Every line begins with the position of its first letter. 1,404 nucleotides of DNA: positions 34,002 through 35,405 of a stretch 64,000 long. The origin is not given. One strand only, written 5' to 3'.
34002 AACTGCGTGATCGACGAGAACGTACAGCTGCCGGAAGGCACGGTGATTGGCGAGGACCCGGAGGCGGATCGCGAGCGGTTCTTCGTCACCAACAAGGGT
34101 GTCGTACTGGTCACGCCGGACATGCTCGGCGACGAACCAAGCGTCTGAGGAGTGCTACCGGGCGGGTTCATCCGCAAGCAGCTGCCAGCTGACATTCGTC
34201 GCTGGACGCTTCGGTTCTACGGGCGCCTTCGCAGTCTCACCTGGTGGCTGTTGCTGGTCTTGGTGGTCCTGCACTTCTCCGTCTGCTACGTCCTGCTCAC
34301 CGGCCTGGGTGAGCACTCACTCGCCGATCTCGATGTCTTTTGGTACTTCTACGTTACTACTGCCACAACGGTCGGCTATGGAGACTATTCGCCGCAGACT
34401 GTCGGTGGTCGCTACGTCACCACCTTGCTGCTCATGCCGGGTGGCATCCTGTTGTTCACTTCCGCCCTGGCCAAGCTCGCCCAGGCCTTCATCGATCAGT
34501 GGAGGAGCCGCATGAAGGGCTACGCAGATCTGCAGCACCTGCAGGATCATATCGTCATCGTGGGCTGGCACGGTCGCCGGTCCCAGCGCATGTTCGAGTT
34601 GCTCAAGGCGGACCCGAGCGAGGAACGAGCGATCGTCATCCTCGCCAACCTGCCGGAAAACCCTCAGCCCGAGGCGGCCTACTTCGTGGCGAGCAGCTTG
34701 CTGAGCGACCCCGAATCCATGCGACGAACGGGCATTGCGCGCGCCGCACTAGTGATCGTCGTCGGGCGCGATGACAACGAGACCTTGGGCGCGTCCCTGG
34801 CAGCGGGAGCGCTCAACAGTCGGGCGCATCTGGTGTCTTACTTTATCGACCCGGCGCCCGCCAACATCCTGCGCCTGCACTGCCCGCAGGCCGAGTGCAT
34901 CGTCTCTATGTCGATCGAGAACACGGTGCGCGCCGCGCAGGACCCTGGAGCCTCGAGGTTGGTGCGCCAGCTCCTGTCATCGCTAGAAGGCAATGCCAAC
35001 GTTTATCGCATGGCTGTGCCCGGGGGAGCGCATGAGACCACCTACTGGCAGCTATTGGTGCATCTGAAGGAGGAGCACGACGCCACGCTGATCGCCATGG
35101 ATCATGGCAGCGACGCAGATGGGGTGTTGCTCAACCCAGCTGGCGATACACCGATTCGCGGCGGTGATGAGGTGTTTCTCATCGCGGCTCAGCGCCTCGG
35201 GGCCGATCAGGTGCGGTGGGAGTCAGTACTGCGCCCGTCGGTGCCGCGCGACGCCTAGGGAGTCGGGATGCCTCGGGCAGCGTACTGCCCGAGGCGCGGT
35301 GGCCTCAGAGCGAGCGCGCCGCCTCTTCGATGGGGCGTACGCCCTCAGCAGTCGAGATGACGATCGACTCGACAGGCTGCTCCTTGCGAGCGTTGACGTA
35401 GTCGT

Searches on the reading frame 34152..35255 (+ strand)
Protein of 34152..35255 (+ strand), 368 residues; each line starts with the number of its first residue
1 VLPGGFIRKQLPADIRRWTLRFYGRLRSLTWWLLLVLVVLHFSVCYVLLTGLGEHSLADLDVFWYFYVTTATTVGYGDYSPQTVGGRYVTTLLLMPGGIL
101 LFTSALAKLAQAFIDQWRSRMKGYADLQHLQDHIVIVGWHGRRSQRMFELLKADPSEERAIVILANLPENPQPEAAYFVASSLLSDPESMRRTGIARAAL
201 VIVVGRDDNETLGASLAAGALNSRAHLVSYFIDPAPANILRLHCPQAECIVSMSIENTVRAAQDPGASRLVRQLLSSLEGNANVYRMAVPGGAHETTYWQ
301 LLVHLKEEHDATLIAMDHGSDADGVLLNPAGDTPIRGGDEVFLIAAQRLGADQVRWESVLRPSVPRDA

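Call 74: search_protein_families(library=pfam, proteins=[window:34152-35255:+], max_evalue=0.00001)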
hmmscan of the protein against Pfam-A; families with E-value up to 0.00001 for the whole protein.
window:34152-35255:+ (368 aa): 1 family
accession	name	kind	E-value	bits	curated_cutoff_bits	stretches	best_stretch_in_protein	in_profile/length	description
PF07885.22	Ion_trans_2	-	3.7e-13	49.6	22.5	1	36-114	3-78/79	Ion channel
